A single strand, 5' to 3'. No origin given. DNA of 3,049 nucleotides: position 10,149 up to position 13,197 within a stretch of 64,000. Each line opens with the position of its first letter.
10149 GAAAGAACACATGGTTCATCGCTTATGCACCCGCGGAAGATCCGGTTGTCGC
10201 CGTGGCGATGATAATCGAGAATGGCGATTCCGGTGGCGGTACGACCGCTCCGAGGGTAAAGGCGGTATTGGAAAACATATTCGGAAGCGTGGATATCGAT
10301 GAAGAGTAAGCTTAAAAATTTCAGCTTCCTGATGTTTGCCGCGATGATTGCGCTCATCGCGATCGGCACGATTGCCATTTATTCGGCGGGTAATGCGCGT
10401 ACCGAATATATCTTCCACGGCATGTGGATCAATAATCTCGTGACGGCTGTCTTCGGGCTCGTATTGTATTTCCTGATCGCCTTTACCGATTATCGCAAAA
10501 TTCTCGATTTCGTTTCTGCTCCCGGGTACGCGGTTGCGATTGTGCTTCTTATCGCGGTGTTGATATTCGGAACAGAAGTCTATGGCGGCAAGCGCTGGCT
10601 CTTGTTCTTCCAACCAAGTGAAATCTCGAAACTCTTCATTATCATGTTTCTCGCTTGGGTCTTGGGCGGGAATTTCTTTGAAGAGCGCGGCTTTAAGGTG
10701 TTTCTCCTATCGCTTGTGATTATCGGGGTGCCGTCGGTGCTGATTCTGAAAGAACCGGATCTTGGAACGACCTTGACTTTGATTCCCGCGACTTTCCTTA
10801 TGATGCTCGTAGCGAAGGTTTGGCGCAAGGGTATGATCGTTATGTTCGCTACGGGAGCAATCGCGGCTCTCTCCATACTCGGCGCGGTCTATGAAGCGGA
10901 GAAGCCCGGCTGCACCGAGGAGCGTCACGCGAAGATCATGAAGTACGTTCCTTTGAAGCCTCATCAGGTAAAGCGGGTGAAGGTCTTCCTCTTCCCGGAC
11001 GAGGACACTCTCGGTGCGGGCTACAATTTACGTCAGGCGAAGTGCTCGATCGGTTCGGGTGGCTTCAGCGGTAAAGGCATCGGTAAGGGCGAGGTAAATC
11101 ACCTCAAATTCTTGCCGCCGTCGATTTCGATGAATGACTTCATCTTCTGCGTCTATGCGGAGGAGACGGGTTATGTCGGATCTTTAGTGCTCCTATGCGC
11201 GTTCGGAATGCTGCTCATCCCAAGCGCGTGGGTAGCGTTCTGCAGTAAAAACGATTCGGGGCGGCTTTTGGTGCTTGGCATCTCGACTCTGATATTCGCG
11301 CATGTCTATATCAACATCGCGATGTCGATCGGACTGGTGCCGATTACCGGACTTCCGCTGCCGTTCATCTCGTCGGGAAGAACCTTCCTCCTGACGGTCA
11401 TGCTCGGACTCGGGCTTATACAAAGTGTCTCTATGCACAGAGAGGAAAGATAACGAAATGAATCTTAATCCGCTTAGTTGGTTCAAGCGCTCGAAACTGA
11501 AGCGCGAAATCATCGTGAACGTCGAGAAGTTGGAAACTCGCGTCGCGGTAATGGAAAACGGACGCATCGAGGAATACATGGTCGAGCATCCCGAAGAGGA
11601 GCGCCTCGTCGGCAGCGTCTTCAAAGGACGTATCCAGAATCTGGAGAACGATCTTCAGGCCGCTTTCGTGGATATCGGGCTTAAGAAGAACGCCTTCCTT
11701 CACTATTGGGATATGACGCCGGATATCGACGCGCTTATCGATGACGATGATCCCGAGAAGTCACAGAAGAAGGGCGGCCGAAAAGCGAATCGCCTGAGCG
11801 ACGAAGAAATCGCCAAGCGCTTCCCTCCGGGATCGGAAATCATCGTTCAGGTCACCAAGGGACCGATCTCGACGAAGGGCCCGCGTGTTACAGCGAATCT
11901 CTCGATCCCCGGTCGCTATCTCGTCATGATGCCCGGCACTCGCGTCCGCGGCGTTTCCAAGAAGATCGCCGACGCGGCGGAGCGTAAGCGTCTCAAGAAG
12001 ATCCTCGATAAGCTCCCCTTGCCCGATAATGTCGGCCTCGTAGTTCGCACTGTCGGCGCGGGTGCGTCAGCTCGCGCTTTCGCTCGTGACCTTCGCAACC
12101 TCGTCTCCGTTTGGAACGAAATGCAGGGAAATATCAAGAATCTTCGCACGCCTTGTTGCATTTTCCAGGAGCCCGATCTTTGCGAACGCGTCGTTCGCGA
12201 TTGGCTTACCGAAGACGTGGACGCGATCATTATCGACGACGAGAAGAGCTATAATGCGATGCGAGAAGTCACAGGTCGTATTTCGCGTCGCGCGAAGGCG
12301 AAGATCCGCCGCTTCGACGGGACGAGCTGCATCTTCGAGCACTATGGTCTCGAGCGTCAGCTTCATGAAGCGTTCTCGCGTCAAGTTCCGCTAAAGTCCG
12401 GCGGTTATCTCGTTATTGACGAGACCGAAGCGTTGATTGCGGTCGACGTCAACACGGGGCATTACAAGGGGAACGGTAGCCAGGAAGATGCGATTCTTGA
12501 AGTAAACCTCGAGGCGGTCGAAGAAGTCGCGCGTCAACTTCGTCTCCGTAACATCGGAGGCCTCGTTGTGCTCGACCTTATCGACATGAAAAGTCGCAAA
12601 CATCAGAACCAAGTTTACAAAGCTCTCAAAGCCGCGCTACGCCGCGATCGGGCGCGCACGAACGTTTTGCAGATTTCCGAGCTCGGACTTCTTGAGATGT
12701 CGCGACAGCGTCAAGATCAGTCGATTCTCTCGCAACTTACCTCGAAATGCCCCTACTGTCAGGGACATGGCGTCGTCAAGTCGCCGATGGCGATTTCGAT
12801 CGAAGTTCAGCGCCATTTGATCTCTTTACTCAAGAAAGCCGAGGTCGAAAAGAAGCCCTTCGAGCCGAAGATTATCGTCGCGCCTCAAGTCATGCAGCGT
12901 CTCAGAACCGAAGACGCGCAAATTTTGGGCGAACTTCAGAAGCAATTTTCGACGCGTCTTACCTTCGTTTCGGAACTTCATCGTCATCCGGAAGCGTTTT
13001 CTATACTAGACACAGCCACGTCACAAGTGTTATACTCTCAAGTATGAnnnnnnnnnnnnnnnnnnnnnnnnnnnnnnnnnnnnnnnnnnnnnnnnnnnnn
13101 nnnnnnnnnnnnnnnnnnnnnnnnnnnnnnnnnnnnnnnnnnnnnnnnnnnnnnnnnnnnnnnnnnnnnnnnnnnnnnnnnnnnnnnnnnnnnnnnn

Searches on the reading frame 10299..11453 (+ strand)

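Call 62: search_protein_families(library=pfam, proteins=[window:10299-11453:+], max_evalue=0.00001)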
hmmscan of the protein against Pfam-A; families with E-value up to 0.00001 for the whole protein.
window:10299-11453:+ (384 aa): 1 family
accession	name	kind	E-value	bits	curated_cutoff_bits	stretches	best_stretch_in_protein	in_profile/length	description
PF01098.24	FTSW_RODA_SPOVE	-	1.5e-68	231.9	26.4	1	11-382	3-355/356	Cell cycle protein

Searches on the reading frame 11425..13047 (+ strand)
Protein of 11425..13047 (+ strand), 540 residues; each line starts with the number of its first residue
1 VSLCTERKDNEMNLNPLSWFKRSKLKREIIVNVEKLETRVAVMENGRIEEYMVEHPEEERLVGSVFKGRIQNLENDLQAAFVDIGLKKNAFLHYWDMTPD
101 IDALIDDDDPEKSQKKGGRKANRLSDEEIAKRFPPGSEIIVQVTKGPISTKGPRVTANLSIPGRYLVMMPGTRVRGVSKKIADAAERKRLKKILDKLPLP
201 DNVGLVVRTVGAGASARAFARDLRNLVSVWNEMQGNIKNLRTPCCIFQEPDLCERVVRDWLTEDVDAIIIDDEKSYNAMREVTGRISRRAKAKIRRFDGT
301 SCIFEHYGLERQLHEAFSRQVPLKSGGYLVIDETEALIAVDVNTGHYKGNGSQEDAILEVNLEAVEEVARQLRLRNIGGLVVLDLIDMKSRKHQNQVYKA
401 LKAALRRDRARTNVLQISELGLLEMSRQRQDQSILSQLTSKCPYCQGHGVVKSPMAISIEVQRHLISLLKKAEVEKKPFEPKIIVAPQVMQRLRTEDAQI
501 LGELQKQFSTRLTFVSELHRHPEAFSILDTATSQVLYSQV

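Call 62: search_protein_families(library=pfam, proteins=[window:11425-13047:+], max_evalue=0.00001)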
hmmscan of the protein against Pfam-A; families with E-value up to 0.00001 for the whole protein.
window:11425-13047:+ (540 aa): 1 family
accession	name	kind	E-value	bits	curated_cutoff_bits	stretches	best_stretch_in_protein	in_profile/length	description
PF10150.14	RNase_E_G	-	3.1e-98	328.9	25.5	1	160-430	1-270/270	Ribonuclease E/G family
